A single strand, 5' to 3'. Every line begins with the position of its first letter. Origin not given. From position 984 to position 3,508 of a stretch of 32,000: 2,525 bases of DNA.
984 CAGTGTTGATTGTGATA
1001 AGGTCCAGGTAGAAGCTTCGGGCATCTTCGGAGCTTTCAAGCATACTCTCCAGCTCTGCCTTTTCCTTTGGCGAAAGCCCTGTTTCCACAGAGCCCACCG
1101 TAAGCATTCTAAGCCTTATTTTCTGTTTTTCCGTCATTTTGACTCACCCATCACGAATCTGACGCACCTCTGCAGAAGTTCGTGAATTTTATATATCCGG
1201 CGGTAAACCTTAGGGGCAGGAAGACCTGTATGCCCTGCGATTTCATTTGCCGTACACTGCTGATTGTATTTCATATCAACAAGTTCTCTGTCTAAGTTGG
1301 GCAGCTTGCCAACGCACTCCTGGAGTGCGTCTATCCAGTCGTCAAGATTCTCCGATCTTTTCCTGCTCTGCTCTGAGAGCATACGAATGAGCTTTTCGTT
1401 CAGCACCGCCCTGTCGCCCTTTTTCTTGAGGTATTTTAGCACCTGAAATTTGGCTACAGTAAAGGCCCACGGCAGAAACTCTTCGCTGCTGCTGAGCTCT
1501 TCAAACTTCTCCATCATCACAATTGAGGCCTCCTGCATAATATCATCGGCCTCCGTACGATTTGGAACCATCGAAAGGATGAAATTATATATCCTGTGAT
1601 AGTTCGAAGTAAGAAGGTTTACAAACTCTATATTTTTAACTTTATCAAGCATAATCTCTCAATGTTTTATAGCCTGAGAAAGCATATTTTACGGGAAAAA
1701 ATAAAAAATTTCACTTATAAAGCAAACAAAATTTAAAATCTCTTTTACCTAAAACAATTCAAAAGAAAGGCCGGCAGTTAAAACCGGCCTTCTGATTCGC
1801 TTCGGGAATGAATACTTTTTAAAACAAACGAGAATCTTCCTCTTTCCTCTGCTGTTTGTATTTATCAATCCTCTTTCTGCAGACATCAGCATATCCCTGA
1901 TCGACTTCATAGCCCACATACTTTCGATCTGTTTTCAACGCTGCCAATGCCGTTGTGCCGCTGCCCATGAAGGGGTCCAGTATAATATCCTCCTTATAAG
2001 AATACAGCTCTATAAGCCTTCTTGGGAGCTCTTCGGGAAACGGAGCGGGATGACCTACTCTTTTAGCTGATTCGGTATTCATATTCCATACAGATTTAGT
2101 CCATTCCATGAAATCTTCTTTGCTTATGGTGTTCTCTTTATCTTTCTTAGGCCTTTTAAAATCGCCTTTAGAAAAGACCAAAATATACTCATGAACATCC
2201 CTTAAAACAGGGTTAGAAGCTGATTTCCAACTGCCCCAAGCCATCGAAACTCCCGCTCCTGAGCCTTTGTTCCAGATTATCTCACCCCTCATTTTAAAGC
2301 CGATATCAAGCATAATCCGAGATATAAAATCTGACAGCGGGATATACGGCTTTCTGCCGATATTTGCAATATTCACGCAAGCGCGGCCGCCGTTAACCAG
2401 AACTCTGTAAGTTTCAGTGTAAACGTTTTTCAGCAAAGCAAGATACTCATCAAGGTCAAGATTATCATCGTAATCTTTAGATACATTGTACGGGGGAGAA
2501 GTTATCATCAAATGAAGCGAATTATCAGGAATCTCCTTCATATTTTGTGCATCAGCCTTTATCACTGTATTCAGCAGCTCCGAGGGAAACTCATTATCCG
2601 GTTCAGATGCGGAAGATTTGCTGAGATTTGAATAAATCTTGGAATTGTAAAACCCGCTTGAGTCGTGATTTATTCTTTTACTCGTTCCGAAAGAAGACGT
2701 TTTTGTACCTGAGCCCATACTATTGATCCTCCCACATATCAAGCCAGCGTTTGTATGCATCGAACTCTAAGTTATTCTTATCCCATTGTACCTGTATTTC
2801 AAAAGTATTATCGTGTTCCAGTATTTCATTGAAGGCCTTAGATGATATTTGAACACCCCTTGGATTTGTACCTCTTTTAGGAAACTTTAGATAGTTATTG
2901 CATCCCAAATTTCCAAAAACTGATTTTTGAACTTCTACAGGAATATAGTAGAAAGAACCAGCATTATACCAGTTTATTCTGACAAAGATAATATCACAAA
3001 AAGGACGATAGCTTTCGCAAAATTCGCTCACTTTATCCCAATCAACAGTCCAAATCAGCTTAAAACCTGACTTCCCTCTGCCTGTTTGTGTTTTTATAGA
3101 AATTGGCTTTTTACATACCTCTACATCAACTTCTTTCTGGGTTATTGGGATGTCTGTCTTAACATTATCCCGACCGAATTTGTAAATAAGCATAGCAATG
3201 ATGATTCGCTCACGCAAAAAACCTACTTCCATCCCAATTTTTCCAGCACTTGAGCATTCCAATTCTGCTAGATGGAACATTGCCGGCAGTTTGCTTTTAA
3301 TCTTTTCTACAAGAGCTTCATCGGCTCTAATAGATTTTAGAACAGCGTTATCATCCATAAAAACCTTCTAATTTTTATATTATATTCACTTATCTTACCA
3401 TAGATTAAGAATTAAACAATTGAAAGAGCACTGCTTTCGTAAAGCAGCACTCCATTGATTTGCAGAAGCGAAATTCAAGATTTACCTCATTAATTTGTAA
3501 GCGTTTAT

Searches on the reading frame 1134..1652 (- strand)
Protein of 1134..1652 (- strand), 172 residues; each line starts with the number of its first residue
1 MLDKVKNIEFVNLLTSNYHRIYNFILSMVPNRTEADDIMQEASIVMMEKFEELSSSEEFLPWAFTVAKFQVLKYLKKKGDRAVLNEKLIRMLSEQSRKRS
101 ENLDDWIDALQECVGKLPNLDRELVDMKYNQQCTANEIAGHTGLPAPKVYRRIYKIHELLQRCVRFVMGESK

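Call 40: search_protein_families(library=pfam, proteins=[window:1134-1652:-], max_evalue=0.001)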
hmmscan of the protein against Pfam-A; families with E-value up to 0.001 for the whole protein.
window:1134-1652:- (172 aa): 2 families
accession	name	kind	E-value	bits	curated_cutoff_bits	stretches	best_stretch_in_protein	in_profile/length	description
PF04542.20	Sigma70_r2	-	3.8e-11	43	24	1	13-79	1-69/71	Sigma-70 region 2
PF08281.18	Sigma70_r4_2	-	4.1e-07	30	25.7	1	108-155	2-49/54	Sigma-70, region 4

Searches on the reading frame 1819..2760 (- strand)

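Call 40: search_protein_families(library=pfam, proteins=[window:1819-2760:-], max_evalue=0.001)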
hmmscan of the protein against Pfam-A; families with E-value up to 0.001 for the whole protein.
window:1819-2760:- (313 aa): 2 families
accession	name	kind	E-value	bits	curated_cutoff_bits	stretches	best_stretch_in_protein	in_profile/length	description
PF01555.25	N6_N4_Mtase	-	7.5e-50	170.4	26.7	1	83-293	2-218/221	DNA methylase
PF01170.24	UPF0020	-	2.7e-05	24.4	22.3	0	235-284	6-57/197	RMKL-like, methyltransferase domain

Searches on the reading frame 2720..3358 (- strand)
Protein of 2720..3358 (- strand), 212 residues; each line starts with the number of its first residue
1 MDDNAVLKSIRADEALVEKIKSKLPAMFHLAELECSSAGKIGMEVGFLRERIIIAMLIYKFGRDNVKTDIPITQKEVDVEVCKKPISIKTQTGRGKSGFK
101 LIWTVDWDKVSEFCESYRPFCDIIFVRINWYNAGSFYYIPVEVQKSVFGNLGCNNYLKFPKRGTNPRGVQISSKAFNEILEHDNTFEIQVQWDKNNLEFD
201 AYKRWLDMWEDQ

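Call 40: search_protein_families(library=pfam, proteins=[window:2720-3358:-], max_evalue=0.001)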
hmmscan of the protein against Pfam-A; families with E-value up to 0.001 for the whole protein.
window:2720-3358:- (212 aa): 1 family
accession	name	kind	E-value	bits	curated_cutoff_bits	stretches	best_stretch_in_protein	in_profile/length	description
PF15514.12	ThaI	-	6.2e-79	264.9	25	1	13-210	4-202/203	Restriction endonuclease ThaI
